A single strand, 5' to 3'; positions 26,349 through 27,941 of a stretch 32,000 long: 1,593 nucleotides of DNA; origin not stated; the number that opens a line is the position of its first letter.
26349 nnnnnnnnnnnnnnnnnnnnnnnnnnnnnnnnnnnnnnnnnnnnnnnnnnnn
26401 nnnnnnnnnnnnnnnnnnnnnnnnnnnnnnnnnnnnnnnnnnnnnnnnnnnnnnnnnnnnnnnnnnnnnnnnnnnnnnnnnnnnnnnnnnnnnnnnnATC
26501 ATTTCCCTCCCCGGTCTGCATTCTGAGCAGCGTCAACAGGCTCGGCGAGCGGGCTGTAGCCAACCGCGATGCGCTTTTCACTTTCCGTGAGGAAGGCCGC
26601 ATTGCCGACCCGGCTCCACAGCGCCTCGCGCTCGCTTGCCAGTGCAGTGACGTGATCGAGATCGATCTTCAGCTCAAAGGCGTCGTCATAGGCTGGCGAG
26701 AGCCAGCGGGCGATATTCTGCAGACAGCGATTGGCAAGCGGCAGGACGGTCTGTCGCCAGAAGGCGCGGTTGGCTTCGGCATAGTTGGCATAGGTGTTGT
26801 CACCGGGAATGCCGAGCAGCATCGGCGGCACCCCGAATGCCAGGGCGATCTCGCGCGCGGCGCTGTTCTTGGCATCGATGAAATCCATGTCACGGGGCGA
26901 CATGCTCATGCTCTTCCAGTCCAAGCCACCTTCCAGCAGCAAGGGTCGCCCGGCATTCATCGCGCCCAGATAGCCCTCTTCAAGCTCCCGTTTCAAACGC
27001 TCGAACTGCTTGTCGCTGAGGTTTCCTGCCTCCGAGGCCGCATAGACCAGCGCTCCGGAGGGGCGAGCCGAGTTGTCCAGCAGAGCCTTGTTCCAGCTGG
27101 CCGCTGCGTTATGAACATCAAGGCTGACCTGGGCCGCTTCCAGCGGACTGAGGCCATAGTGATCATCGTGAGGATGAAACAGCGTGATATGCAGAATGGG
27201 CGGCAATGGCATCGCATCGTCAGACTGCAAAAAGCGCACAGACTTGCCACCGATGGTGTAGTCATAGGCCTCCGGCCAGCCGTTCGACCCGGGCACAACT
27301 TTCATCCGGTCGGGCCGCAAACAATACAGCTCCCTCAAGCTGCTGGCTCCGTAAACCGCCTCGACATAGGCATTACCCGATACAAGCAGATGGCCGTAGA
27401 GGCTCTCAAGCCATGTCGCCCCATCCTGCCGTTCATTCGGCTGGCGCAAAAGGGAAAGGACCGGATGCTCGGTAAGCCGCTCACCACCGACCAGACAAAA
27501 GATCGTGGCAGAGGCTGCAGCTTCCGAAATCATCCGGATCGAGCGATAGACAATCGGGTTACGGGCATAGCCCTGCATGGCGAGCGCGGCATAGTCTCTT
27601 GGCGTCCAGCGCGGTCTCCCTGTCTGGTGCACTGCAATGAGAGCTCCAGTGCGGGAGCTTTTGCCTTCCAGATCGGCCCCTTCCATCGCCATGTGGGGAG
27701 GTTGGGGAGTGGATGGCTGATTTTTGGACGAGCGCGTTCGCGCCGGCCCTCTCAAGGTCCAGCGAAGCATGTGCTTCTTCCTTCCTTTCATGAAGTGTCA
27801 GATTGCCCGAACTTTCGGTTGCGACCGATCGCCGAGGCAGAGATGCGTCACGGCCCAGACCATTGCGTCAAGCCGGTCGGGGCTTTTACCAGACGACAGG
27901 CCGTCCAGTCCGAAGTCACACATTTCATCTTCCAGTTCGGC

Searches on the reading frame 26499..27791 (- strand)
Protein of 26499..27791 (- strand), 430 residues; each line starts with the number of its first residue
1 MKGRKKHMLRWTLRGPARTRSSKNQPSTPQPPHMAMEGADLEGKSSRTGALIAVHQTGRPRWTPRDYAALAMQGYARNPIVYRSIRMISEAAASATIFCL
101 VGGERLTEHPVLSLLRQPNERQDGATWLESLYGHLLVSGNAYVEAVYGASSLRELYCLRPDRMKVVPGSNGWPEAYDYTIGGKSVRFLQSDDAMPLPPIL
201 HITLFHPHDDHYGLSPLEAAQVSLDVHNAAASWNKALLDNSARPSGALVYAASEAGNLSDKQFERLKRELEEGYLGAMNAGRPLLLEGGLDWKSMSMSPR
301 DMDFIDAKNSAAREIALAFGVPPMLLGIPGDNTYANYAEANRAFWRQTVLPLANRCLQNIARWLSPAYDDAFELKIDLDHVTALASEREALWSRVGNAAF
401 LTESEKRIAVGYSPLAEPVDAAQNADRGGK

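Call 97: search_protein_families(library=pfam, proteins=[window:26499-27791:-], max_evalue=0.001)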
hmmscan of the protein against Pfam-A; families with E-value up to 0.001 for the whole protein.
window:26499-27791:- (430 aa): 1 family
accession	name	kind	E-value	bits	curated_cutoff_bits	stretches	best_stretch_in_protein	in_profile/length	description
PF04860.17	Phage_portal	-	1.3e-86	291.2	39.1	1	79-409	1-319/321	Phage portal protein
